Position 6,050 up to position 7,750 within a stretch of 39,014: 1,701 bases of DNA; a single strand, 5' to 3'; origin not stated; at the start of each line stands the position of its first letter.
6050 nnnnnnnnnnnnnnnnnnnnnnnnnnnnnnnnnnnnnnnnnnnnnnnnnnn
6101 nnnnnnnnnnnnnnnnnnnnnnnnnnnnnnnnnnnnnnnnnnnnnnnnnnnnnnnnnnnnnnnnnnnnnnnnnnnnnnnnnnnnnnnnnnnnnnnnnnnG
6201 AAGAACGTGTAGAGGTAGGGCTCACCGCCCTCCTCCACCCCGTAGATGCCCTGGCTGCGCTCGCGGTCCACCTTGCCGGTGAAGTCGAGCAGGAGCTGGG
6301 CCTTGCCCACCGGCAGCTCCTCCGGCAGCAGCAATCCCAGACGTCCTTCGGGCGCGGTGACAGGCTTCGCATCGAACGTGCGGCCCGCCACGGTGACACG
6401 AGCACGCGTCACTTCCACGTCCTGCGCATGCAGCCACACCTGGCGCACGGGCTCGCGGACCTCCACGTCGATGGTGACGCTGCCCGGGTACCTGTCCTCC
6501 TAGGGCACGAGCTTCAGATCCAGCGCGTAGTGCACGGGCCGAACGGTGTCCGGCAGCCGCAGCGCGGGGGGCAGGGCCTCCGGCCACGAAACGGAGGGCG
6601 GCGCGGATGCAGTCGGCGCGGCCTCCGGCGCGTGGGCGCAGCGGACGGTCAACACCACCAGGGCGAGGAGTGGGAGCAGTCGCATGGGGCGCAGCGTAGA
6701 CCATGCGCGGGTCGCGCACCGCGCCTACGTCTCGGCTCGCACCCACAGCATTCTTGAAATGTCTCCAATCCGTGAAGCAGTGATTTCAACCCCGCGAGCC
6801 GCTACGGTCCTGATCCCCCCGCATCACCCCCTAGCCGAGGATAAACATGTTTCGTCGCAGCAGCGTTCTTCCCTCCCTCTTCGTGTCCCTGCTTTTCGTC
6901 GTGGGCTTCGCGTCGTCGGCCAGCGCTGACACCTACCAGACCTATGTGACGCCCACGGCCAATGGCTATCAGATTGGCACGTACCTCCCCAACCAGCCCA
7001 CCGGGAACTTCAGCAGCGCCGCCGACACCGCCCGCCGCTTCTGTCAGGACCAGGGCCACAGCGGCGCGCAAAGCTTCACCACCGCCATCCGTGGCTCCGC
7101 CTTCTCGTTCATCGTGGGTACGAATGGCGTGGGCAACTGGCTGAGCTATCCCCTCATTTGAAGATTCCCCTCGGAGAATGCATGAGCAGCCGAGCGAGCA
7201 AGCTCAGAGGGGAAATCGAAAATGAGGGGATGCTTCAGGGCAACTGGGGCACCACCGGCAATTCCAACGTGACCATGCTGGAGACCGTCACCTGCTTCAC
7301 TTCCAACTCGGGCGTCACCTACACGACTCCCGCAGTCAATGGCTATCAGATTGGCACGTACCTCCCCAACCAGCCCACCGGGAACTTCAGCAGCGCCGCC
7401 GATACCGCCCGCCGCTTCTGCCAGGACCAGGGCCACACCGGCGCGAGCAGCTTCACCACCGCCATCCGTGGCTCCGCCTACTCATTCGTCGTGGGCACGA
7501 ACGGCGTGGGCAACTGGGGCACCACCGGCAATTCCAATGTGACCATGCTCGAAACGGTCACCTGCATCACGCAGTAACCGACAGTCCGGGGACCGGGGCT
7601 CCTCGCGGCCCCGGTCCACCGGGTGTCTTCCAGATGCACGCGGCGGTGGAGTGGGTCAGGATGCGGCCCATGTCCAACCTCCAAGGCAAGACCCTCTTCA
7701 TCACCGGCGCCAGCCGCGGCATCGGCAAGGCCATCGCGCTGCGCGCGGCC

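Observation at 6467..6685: Aminopeptidase N gene interrupted by one in-frame TAG inside a conserved N-terminal motif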

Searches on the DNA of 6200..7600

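Call 42: search_rna_families(source=window, start=6200, end=7600, threshold=evalue, max_evalue=1)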
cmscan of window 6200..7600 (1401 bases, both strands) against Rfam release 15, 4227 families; matches with E-value up to 1: 3.
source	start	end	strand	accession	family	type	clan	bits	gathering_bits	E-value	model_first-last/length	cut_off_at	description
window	7148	7231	+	RF04007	mir-8489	Gene; miRNA;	-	24.2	99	0.037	1-90/90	no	mir-8489 microRNA precursor family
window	7148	7231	-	RF04007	mir-8489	Gene; miRNA;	-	23.7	99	0.053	1-90/90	no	mir-8489 microRNA precursor family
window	6614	6700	-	RF02136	HTT-AS1_3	Gene; lncRNA;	-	19.9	70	0.41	1-60/60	no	HTT antisense RNA 1 conserved region 3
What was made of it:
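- On Programmed stop-codon readthrough / UAG recoding: No relevant Rfam hit was found (call 42).
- Tried and rejected: An Rfam E-value scan of 6200..7600 gave only sub-threshold hairpin noise on the MITE (call 42).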

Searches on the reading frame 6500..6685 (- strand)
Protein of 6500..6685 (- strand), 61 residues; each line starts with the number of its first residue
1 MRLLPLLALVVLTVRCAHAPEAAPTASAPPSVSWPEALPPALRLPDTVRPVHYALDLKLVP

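Call 17: find_encoding_contigs(protein=window:6500-6685:-, flank=3000, max_places=6)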
Protein window:6500-6685:- (61 aa): no gene with exactly this product is on record in the collection.

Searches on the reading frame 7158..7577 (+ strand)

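Call 33: search_protein_families(library=pfam, proteins=[window:7158-7577:+], max_evalue=0.01)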
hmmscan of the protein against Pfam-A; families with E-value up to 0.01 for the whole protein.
window:7158-7577:+ (139 aa): 1 family
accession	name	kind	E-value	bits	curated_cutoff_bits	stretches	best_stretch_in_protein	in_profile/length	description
PF06281.17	VP1_VP3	-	0.0085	16.5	25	0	32-65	38-69/73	Structural protein VP1/VP3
